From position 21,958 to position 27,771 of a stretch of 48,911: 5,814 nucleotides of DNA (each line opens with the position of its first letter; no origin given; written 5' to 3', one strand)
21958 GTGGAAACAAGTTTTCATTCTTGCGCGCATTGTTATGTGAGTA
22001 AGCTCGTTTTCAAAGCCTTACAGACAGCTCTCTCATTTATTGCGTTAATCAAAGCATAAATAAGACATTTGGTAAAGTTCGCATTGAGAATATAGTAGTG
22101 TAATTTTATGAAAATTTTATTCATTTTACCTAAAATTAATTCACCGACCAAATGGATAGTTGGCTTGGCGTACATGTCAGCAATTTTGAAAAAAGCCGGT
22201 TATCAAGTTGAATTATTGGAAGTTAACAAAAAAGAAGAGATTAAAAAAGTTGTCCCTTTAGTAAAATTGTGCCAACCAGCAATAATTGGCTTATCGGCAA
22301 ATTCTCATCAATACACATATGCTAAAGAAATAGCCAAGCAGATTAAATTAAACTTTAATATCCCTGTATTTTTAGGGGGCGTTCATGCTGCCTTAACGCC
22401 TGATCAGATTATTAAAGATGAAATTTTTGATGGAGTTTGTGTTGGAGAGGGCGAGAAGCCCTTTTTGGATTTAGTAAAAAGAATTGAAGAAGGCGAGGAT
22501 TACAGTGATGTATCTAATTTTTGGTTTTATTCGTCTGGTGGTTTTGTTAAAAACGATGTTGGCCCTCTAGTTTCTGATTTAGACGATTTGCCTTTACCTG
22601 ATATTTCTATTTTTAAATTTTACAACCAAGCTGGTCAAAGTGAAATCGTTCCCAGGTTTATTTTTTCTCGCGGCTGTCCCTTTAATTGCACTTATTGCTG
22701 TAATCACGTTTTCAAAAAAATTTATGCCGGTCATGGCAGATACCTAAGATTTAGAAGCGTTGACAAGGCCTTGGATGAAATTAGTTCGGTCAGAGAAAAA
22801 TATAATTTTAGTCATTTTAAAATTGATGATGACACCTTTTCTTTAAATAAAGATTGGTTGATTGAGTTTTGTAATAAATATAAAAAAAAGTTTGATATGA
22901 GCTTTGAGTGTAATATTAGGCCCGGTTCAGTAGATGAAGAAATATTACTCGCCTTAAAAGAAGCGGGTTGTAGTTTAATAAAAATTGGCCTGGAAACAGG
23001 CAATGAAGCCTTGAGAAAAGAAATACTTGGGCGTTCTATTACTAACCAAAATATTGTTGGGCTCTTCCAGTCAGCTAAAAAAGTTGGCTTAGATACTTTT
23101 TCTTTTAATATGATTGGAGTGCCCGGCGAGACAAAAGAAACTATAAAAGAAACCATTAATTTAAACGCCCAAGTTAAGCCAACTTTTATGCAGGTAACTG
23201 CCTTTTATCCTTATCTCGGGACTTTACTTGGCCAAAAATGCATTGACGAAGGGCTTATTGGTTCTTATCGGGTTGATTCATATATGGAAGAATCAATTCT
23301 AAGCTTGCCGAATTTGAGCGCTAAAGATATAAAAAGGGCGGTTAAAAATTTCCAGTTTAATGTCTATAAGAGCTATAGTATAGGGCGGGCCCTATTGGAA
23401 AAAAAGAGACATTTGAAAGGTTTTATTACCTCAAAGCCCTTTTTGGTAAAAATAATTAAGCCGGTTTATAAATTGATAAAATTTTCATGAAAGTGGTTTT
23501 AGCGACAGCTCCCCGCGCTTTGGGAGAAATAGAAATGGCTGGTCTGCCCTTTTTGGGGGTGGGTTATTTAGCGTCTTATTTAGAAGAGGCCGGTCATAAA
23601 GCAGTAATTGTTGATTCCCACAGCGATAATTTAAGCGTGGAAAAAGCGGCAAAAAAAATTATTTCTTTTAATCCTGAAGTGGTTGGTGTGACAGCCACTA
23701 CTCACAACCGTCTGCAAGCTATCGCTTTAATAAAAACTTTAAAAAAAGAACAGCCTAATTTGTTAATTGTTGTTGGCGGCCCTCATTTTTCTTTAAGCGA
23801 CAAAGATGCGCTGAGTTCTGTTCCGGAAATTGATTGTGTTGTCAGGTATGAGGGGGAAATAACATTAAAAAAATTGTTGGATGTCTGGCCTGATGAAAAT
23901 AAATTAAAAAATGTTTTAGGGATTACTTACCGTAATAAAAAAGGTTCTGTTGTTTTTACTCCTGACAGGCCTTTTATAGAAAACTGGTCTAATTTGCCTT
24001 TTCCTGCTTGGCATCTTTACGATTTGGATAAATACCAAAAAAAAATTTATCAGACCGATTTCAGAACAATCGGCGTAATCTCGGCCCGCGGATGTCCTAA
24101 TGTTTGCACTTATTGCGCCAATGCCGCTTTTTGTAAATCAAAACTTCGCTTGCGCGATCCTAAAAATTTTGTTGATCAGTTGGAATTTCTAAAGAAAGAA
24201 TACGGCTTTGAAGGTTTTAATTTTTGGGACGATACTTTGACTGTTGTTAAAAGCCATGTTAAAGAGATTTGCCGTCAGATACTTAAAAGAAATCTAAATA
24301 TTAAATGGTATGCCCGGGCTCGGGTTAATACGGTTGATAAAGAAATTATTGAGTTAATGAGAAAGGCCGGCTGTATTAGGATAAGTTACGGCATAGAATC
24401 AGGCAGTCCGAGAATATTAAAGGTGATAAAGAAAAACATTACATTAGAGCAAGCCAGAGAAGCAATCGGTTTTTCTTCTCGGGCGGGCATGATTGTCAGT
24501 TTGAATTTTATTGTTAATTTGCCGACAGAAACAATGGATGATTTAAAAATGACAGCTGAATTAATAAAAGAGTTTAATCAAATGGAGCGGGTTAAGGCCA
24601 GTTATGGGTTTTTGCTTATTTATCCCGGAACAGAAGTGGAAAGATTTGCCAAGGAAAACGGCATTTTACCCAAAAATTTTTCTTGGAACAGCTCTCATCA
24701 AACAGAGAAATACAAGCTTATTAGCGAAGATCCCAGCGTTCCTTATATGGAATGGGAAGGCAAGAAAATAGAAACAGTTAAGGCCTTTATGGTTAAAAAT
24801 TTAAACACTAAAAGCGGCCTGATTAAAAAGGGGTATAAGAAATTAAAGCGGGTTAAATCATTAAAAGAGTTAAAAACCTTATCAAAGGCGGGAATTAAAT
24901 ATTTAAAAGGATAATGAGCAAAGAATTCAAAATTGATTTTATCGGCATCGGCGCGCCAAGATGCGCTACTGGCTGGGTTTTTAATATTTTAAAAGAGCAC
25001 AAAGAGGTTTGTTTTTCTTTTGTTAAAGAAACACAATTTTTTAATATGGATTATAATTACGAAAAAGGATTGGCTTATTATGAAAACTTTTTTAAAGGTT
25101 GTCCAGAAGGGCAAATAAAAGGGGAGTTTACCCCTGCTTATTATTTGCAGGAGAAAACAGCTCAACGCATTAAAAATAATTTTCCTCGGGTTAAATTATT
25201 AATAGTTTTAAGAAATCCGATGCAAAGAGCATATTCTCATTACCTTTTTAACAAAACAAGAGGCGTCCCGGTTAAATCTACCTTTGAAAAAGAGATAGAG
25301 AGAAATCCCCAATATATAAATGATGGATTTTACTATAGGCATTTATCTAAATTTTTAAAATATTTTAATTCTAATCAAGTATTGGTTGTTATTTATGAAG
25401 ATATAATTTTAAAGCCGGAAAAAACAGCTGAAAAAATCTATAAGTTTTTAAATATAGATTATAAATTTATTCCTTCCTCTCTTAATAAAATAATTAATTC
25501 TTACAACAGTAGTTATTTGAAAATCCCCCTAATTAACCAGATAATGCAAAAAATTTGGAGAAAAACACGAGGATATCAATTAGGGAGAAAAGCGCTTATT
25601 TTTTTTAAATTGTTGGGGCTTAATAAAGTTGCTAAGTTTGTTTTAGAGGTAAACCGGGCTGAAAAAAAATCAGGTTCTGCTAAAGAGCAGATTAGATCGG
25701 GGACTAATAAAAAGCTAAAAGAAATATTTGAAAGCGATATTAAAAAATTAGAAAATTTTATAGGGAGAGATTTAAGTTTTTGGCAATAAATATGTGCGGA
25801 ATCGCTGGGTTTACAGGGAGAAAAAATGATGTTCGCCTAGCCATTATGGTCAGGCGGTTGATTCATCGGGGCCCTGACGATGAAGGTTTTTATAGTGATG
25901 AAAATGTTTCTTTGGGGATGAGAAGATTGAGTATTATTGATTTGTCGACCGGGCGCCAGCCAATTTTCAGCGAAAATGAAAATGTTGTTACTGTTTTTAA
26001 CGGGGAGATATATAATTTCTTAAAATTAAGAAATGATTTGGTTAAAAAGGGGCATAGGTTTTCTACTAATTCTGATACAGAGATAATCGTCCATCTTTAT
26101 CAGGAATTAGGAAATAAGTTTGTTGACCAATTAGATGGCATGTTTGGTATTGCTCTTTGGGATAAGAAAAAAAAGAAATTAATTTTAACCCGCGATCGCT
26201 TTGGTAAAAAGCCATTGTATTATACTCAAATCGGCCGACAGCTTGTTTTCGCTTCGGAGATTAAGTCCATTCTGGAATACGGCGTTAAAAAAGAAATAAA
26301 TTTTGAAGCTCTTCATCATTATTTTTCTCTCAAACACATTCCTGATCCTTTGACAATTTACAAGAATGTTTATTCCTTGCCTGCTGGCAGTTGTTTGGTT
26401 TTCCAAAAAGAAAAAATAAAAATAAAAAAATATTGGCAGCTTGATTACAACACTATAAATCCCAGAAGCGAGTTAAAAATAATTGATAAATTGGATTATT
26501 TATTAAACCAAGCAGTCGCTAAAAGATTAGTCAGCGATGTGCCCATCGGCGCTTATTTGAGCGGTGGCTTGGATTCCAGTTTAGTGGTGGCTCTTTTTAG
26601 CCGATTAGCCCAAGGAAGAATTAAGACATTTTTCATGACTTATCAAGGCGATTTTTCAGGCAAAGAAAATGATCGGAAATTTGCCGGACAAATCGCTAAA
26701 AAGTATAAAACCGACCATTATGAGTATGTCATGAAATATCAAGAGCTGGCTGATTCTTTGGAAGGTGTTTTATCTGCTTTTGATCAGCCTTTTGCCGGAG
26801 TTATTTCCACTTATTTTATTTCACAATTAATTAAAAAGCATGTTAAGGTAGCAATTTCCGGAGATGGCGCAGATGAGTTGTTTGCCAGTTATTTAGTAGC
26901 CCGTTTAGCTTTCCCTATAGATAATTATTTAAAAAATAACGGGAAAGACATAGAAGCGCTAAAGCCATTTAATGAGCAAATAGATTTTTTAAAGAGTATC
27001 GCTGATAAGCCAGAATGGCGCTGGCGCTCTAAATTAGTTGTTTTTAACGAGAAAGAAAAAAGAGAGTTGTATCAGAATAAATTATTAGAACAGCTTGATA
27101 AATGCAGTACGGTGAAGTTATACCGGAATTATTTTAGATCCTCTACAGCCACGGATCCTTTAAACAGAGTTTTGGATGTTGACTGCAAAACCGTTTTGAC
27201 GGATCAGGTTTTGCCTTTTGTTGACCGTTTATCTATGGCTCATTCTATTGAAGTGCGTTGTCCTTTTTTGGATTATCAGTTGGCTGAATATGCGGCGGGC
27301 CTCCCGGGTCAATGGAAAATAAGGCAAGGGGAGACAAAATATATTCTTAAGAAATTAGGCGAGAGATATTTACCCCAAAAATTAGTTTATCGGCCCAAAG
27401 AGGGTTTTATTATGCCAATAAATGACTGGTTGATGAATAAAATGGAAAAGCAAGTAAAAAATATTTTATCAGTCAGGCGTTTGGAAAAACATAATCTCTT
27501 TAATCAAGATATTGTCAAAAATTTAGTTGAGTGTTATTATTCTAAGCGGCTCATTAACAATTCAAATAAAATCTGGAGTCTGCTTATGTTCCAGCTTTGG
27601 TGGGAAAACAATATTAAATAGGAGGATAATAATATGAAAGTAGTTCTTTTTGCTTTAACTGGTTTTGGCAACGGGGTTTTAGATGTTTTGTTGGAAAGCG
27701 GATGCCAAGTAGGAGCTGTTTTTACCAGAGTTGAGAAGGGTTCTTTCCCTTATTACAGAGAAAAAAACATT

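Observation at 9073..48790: A ~40-kb, 34-gene glycoconjugate cluster combining sulfation, six radical SAM enzymes, triple amidation and lipid-carrier transfer; candidate undescribed surface-glycan system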

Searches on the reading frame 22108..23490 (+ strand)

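Call 5: search_protein_families(library=pfam, proteins=[window:22108-23490:+], max_evalue=0.001)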
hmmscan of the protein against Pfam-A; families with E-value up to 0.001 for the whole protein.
window:22108-23490:+ (460 aa): 2 families
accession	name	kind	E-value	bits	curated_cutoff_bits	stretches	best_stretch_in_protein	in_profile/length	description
PF04055.27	Radical_SAM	-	3.1e-25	89.7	29.5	1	185-352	2-165/166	Radical SAM superfamily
PF02310.24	B12-binding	-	1.9e-17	63.7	32.1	1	18-122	15-120/121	B12 binding domain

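Call 13: search_protein_families(library=ncbifam, proteins=[window:22108-23490:+], max_evalue=0.00001)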
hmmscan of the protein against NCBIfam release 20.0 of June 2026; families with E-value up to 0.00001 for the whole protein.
window:22108-23490:+ (460 aa): 26 families (the best 25 are shown)
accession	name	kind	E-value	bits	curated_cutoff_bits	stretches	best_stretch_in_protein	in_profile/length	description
TIGR03471.1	HpnJ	equivalog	1.7e-42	145.9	577.6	1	68-420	80-433/472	hopanoid biosynthesis associated radical SAM protein HpnJ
NF050148.1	rSAM_ApyD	equivalog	1.7e-34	119.3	750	1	56-355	74-365/645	RiPP biosynthesis radical SAM protein ApyD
TIGR02026.1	BchE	equivalog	1.4e-33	116.6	481.35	1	18-422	23-430/497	magnesium-protoporphyrin IX monomethyl ester anaerobic oxidative cyclase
TIGR04072.2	rSAM_ladder_B12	equivalog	2.9e-33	115.2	360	1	18-386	19-380/443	lipid biosynthesis B12-binding/radical SAM protein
TIGR04479.1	bcpD_PhpK_rSAM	subfamily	4.3e-33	114.4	600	1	19-367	74-420/504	PhpK family radical SAM P-methyltransferase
TIGR04013.1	B12_SAM_MJ_1487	hypoth_equivalog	2.6e-25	89.1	251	1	26-374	19-353/382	TIGR04013 family B12-binding domain/radical SAM domain-containing protein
NF038361.1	rSAM_Sden_1168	equivalog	1.5e-24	86.5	575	1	66-417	155-513/560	Sden_1168 family B12-binding radical SAM P-methyltransferase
TIGR03975.1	rSAM_ocin_1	subfamily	4.6e-22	78.3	281.85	1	44-352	116-426/606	RiPP maturation radical SAM C-methyltransferase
TIGR04190.1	B12_SAM_Ta0216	equivalog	2.3e-20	72.7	500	1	18-362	38-400/554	TIGR04190 family B12-binding domain/radical SAM domain protein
NF033070.1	rSAM_AprD4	equivalog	2.4e-20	72.8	500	1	184-413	199-425/456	AprD4 family radical SAM diol-dehydratase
TIGR04014.1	B12_SAM_MJ_0865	equivalog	5e-19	68.4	360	1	10-376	4-356/434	methyl-coenzyme M reductase glutamine C-methyltransferase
TIGR04367.1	HpnR_B12_rSAM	equivalog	1.3e-18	66.8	650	1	18-372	23-367/490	hopanoid C-3 methylase HpnR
TIGR04385.1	B12_rSAM_cofa1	equivalog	7.9e-18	64.9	450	1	17-356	20-364/438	B12 lower ligand biosynthesis radical SAM protein BzaD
TIGR04295.1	B12_rSAM_oligo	hypoth_equivalog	2.6e-11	42.8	400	1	86-345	104-351/422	TIGR04295 family B12-binding domain-containing radical SAM protein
TIGR03994.1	rSAM_HemZ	equivalog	5.6e-11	42.2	321.4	1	190-363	94-273/401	coproporphyrinogen dehydrogenase HemZ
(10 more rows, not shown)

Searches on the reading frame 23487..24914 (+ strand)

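Call 5: search_protein_families(library=pfam, proteins=[window:23487-24914:+], max_evalue=0.001)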
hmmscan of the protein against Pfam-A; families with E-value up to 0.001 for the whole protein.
window:23487-24914:+ (475 aa): 2 families
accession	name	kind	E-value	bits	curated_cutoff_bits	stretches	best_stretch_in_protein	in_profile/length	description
PF04055.27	Radical_SAM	-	6.5e-25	88.7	29.5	1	198-360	2-166/166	Radical SAM superfamily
PF02310.24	B12-binding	-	6.6e-22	78.1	32.1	1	23-130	15-120/121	B12 binding domain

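Call 13: search_protein_families(library=ncbifam, proteins=[window:23487-24914:+], max_evalue=0.00001)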
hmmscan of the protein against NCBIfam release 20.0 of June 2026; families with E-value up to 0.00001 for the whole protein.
window:23487-24914:+ (475 aa): 27 families (the best 25 are shown)
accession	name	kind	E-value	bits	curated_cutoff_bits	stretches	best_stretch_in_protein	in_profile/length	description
NF050148.1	rSAM_ApyD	equivalog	6.6e-66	223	750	1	21-383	24-388/645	RiPP biosynthesis radical SAM protein ApyD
TIGR02026.1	BchE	equivalog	2e-65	221.6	481.35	1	17-365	18-367/497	magnesium-protoporphyrin IX monomethyl ester anaerobic oxidative cyclase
TIGR03471.1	HpnJ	equivalog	4.7e-53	180.7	577.6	1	40-473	48-464/472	hopanoid biosynthesis associated radical SAM protein HpnJ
TIGR04385.1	B12_rSAM_cofa1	equivalog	2.5e-50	172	450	1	12-395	10-401/438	B12 lower ligand biosynthesis radical SAM protein BzaD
TIGR04479.1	bcpD_PhpK_rSAM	subfamily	4.1e-45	154.1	600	1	16-408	66-449/504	PhpK family radical SAM P-methyltransferase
TIGR04072.2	rSAM_ladder_B12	equivalog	1.8e-36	125.8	360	1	23-397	19-381/443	lipid biosynthesis B12-binding/radical SAM protein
TIGR03975.1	rSAM_ocin_1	subfamily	6.4e-36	124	281.85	1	51-363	117-430/606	RiPP maturation radical SAM C-methyltransferase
NF038361.1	rSAM_Sden_1168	equivalog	4.7e-35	121.2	575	1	49-361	127-449/560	Sden_1168 family B12-binding radical SAM P-methyltransferase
TIGR04367.1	HpnR_B12_rSAM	equivalog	2.5e-33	115.4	650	1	20-384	20-369/490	hopanoid C-3 methylase HpnR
TIGR04013.1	B12_SAM_MJ_1487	hypoth_equivalog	9.2e-30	103.7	251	1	44-388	24-357/382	TIGR04013 family B12-binding domain/radical SAM domain-containing protein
TIGR04014.1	B12_SAM_MJ_0865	equivalog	1.2e-27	96.8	360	1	69-364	47-337/434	methyl-coenzyme M reductase glutamine C-methyltransferase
TIGR04295.1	B12_rSAM_oligo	hypoth_equivalog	6e-26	91.1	400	1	24-405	27-398/422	TIGR04295 family B12-binding domain-containing radical SAM protein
NF045585.1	rSAM_slr0320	equivalog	3.8e-23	81.8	775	1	82-402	129-451/511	photosystem II high light acclimation radical SAM protein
NF033070.1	rSAM_AprD4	equivalog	3e-22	79.2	500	1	168-398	171-400/456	AprD4 family radical SAM diol-dehydratase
NF033712.0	B12_rSAM_KedN5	subfamily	8e-21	73.9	700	1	16-236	12-237/624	KedN5 family methylcobalamin-dependent radical SAM C-methyltransferase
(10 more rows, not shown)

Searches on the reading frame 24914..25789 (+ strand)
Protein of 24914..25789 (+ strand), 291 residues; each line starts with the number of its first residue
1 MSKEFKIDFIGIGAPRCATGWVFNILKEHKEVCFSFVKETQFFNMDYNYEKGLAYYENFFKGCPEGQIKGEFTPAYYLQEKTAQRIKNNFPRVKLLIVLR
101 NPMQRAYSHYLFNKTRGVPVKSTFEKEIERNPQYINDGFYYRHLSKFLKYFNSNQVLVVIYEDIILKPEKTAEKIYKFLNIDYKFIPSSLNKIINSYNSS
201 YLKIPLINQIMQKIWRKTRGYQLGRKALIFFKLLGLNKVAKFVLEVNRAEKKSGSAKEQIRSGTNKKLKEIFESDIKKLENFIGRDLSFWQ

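Call 5: search_protein_families(library=pfam, proteins=[window:24914-25789:+], max_evalue=0.001)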
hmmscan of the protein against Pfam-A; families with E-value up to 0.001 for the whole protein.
window:24914-25789:+ (291 aa): 2 families
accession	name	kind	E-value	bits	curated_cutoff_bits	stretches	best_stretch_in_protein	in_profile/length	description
PF00685.33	Sulfotransfer_1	-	2.6e-19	70.1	22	1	8-201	3-199/255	Sulfotransferase domain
PF13469.12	Sulfotransfer_3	-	2.8e-15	57.6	27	1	82-183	114-214/216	Sulfotransferase family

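Call 68: find_related_loci(query=window:24914-25789:+, collection=metagenome_contigs, flank=10000)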
Query window:24914-25789:+ (291 aa) in metagenome_contigs; peptide patterns used: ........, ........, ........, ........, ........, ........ (x = any residue, [..] = any of these).
582 stretches matched a pattern; 2 encode a relative of the query (tblastn E <= 1e-3); 2 distinct loci.
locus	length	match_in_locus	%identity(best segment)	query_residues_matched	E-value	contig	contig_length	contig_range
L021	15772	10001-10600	31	6-187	4e-23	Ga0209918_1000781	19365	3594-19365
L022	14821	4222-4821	31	6-187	4e-23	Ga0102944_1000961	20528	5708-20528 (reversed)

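Call 86: search_protein_families(library=ncbifam, proteins=[window:24914-25789:+], max_evalue=0.000001)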
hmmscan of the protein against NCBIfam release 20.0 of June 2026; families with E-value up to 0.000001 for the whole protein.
window:24914-25789:+ (291 aa): 0 families

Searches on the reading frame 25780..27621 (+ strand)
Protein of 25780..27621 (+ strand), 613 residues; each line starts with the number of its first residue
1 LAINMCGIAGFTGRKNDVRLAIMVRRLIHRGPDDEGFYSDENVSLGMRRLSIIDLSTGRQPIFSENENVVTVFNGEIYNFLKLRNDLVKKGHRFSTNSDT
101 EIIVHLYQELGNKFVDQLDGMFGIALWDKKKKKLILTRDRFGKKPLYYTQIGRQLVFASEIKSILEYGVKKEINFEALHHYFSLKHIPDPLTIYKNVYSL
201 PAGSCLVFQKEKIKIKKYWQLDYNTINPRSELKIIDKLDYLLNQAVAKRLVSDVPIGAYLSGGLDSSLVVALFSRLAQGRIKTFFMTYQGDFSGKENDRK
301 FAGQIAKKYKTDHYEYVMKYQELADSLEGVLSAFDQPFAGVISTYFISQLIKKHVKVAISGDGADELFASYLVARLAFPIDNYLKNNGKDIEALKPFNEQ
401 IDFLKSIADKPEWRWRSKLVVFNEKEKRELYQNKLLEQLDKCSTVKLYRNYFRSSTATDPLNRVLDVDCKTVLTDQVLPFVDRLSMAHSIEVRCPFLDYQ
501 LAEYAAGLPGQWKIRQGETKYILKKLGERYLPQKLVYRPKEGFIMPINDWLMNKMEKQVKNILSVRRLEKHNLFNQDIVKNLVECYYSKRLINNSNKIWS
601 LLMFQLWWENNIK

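Call 6: search_protein_families(library=pfam, proteins=[window:25780-27621:+], max_evalue=0.001)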
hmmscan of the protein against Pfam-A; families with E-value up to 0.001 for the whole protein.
window:25780-27621:+ (613 aa): 4 families
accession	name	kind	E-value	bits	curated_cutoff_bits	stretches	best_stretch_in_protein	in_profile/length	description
PF00733.27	Asn_synthase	-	8.1e-88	295.9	21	1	238-608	2-353/354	Asparagine synthase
PF13537.11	GATase_7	-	8.2e-46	155.5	25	1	48-165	2-122/123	Glutamine amidotransferase domain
PF13522.11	GATase_6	-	7.4e-41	139.6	27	1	32-160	1-130/130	Glutamine amidotransferase domain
PF12481.13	DUF3700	-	0.00029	20.8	27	1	58-166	66-177/228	Aluminium induced protein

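Call 13: search_protein_families(library=ncbifam, proteins=[window:25780-27621:+], max_evalue=0.00001)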
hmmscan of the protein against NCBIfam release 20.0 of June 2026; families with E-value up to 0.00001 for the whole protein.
window:25780-27621:+ (613 aa): 9 families
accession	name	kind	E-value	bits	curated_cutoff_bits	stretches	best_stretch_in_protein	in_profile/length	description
TIGR03108.1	eps_aminotran_1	hypoth_equivalog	7.7e-154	513.8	816.9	2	5-376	1-379/628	XrtA/PEP-CTERM system amidotransferase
TIGR01536.1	asn_synth_AEB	equivalog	1.6e-143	479.4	267.1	1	6-543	1-517/517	asparagine synthase (glutamine-hydrolyzing)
TIGR03104.1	trio_amidotrans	equivalog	2.7e-125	418.9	570.1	2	5-372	1-381/589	N-acetylglutaminylglutamine amidotransferase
NF006949.0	PRK09431.1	equivalog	4e-98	329.3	499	3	5-183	1-183/554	asparagine synthase B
NF033535.1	lass_lactam_cya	exception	1.8e-69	235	525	2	6-367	5-375/668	lasso peptide isopeptide bond-forming cyclase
NF033561.1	macrolact_Ik_Al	subfamily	1.9e-15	56.5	300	1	130-370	89-333/561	albusnodin/ikarugamycin family macrolactam cyclase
NF001484.0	PRK00331.1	subfamily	7.2e-14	51.1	381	1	61-167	87-201/601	isomerizing glutamine--fructose-6-phosphate transaminase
TIGR01135.1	glmS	equivalog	9.2e-13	47.5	418.05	1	61-168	86-201/607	glutamine--fructose-6-phosphate transaminase (isomerizing)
TIGR01134.1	purF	equivalog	7.1e-11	42.1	350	1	59-162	84-197/432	amidophosphoribosyltransferase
